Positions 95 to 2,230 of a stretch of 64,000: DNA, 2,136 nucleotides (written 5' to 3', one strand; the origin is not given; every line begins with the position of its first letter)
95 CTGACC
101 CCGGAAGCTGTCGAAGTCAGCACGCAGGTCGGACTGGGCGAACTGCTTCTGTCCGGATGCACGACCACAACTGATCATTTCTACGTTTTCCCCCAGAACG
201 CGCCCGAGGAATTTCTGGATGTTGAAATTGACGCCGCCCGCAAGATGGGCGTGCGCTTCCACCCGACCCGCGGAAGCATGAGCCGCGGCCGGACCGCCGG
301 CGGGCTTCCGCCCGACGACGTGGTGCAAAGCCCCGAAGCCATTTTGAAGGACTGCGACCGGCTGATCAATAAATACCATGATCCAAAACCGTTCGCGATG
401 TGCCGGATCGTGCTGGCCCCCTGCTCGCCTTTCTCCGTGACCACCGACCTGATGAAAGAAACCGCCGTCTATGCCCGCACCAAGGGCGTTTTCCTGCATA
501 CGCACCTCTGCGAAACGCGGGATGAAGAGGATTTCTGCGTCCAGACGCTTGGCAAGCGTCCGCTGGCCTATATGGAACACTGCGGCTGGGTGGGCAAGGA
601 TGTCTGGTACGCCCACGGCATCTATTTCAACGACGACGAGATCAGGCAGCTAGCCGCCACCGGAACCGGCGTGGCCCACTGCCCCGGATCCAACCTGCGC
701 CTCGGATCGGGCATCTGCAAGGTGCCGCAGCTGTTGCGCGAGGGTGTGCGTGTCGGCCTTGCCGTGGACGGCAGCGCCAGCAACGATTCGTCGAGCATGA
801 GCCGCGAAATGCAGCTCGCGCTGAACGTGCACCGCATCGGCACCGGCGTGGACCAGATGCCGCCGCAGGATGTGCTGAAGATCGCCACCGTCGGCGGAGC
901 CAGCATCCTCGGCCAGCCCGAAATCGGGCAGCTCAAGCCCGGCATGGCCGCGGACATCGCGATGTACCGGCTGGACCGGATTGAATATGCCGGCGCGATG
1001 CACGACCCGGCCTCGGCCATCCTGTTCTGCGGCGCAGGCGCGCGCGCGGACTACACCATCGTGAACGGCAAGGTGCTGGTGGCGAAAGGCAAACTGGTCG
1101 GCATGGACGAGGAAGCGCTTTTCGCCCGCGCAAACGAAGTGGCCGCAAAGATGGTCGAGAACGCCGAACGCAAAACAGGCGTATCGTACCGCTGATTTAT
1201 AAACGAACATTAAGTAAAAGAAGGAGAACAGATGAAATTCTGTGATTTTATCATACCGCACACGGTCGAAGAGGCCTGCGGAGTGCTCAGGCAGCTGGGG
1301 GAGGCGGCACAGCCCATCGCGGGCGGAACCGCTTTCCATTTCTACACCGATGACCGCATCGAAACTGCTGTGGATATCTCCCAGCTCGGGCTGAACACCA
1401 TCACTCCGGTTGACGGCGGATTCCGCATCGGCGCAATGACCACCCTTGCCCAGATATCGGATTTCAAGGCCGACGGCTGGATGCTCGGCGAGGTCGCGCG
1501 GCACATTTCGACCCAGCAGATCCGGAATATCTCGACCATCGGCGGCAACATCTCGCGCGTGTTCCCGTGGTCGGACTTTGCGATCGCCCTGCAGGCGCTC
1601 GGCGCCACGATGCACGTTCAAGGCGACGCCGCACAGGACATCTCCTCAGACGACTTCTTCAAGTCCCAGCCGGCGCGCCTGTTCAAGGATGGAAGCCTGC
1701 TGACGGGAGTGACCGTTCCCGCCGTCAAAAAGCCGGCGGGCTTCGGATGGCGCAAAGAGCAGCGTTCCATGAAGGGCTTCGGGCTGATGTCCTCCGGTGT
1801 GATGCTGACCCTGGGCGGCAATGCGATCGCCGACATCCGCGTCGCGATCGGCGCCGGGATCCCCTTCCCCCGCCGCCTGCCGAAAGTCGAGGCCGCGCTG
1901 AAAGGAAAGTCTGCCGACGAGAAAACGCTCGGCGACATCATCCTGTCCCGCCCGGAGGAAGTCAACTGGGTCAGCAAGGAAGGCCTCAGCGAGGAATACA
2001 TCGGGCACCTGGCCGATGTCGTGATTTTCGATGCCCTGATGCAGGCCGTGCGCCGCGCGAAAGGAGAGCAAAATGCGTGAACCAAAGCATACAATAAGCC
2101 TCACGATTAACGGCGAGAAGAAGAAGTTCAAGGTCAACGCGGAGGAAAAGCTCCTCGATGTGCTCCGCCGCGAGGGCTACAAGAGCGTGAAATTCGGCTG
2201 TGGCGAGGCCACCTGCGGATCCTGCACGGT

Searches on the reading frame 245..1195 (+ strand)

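Call 55: search_protein_families(library=pfam, proteins=[window:245-1195:+], max_evalue=0.001)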
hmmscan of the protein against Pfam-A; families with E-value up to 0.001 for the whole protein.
window:245-1195:+ (316 aa): 2 families
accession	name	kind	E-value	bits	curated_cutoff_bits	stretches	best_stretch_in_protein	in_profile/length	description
PF01979.26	Amidohydro_1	-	2.1e-35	123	25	1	2-277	77-344/345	Amidohydrolase family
PF07969.17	Amidohydro_3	-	3.8e-09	37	29.7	1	102-278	302-471/472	Amidohydrolase family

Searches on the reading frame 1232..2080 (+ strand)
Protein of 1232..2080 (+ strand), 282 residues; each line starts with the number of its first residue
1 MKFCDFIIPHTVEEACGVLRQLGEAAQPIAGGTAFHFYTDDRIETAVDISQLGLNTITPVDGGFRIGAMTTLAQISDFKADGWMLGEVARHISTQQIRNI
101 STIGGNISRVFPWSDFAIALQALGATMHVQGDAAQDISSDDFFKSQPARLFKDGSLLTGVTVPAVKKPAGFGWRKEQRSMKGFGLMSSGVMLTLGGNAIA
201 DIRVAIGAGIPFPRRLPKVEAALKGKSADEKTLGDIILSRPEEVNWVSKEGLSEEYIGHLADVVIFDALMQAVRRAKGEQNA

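Call 55: search_protein_families(library=pfam, proteins=[window:1232-2080:+], max_evalue=0.001)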
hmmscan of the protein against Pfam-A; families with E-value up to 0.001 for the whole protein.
window:1232-2080:+ (282 aa): 2 families
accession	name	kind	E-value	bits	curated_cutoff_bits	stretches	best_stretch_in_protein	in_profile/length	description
PF00941.27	FAD_binding_5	-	8.1e-31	107.6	27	1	6-164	5-169/170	FAD binding domain in molybdopterin dehydrogenase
PF03450.22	CO_deh_flav_C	-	2.1e-11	44.3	25.5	1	177-271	7-101/102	CO dehydrogenase flavoprotein C-terminal domain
